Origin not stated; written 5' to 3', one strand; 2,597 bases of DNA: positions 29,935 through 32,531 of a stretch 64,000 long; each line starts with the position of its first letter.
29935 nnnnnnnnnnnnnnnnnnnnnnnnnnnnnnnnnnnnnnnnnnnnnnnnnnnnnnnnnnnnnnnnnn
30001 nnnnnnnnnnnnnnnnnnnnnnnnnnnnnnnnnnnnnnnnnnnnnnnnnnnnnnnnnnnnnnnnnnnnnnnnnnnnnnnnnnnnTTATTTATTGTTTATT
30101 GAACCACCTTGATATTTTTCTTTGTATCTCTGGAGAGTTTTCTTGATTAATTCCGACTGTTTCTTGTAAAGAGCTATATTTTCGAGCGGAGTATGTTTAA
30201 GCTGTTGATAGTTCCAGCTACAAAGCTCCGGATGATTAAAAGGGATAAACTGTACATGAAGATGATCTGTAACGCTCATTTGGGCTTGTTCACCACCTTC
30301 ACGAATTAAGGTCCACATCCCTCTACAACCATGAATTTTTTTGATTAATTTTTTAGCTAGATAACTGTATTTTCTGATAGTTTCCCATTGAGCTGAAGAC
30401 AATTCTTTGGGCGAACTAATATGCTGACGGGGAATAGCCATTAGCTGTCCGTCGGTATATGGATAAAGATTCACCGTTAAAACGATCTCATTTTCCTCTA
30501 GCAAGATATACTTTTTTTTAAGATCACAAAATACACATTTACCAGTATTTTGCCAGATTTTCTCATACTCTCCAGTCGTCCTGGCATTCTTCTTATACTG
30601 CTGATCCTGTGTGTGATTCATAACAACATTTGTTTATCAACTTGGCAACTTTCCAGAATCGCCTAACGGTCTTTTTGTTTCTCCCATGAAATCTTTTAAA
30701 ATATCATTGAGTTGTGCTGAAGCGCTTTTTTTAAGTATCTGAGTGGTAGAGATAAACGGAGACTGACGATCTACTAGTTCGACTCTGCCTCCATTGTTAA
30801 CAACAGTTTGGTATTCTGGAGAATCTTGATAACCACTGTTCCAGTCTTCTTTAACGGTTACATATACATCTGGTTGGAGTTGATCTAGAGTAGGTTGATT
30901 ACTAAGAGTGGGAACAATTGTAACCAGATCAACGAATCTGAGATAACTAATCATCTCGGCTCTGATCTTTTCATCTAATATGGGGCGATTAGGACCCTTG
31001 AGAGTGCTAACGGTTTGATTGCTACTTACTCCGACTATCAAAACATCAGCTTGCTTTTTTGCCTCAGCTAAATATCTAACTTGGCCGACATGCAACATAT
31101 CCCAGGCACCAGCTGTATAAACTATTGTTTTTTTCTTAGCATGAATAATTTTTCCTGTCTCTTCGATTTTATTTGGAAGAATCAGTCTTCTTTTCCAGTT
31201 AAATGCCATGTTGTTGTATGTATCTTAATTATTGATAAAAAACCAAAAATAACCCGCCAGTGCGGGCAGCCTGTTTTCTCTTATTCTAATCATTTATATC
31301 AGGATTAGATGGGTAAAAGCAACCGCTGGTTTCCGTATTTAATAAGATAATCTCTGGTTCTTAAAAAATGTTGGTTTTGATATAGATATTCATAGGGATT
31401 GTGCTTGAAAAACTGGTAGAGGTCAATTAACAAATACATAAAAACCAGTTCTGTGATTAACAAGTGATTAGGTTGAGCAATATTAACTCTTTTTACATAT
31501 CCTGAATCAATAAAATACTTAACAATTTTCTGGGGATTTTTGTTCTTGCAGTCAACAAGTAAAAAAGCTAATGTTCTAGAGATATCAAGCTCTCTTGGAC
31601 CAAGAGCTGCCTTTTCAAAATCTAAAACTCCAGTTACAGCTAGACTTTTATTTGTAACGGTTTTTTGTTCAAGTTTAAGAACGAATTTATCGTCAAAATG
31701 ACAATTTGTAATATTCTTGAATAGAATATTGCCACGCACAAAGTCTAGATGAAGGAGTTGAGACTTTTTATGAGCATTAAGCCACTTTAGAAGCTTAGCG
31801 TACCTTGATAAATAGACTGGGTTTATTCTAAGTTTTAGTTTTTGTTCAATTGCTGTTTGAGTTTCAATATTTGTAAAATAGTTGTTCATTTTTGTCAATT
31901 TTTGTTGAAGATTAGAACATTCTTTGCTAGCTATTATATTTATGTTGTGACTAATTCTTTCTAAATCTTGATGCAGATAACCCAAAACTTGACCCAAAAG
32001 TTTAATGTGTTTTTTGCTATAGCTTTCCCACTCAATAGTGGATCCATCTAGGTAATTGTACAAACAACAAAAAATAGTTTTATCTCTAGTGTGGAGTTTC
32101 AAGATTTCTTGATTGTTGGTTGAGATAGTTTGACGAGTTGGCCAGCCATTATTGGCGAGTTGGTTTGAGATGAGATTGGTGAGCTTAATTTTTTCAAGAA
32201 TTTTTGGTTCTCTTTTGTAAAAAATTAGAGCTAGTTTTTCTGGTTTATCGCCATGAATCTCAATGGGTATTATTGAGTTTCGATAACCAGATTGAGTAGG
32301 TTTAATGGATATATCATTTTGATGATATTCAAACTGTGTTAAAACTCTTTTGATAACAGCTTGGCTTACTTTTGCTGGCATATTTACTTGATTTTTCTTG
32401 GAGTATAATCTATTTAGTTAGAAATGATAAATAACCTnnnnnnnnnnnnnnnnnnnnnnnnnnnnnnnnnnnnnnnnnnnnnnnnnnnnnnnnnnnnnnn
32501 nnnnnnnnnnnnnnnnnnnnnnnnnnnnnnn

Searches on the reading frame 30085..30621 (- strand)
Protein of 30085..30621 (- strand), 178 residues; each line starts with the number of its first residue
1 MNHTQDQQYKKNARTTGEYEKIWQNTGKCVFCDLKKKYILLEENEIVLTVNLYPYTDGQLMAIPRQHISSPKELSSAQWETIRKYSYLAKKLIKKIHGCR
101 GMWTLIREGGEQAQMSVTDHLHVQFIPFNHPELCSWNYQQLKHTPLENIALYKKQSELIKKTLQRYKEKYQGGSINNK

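Call 22: search_protein_families(library=pfam, proteins=[window:30085-30621:-], max_evalue=0.01)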
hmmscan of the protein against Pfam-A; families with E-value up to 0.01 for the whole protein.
window:30085-30621:- (178 aa): 3 families
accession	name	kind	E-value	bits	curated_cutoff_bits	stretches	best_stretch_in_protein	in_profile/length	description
PF11969.13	DcpS_C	-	5.9e-08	33.6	24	1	28-134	1-108/114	Scavenger mRNA decapping enzyme C-term binding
PF04677.20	CwfJ_C_1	-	5.1e-05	23.6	21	1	19-129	4-110/122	Protein similar to CwfJ C-terminus 1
PF01230.28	HIT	-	0.002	19.1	21.5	1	37-126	6-93/98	HIT domain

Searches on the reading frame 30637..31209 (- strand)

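Call 22: search_protein_families(library=pfam, proteins=[window:30637-31209:-], max_evalue=0.01)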
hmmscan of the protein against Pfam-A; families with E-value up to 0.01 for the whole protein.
window:30637-31209:- (190 aa): 1 family
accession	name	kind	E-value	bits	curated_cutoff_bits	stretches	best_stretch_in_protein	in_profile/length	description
PF01467.32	CTP_transf_like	-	1e-10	42.4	21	1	32-159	2-131/133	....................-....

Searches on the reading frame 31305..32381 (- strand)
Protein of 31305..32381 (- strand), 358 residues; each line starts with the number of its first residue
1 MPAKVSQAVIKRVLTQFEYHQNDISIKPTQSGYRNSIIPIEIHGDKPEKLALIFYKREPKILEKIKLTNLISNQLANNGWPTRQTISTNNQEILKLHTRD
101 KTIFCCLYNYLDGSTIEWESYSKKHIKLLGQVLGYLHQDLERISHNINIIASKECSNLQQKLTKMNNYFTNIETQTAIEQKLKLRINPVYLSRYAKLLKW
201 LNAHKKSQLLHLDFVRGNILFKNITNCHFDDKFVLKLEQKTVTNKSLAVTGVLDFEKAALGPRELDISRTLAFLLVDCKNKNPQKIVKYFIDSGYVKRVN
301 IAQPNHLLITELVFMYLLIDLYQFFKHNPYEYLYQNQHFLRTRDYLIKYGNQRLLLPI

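Call 22: search_protein_families(library=pfam, proteins=[window:31305-32381:-], max_evalue=0.01)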
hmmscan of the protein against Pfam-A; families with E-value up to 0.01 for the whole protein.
window:31305-32381:- (358 aa): 1 family
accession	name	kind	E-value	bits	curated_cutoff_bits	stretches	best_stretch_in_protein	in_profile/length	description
PF01636.29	APH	-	1e-06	29.1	23.2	0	95-222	70-183/239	Phosphotransferase enzyme family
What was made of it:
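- Checked: An APH-family kinase-fold ORF lies at 31305-32381 (-) (call 22).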

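Call 23: search_protein_families(library=ncbifam, proteins=[window:31305-32381:-], max_evalue=0.1)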
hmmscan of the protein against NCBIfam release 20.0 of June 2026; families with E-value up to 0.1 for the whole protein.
window:31305-32381:- (358 aa): 2 families
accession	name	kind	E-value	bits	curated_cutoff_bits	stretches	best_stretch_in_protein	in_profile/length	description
NF052241.1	MSHAOpTransReg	equivalog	0.0097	15.6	300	1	119-241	44-164/181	MSHA operon transcriptional regulator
NF004800.0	PRK06149.1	equivalog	0.039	12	973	1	87-222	95-223/972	aminotransferase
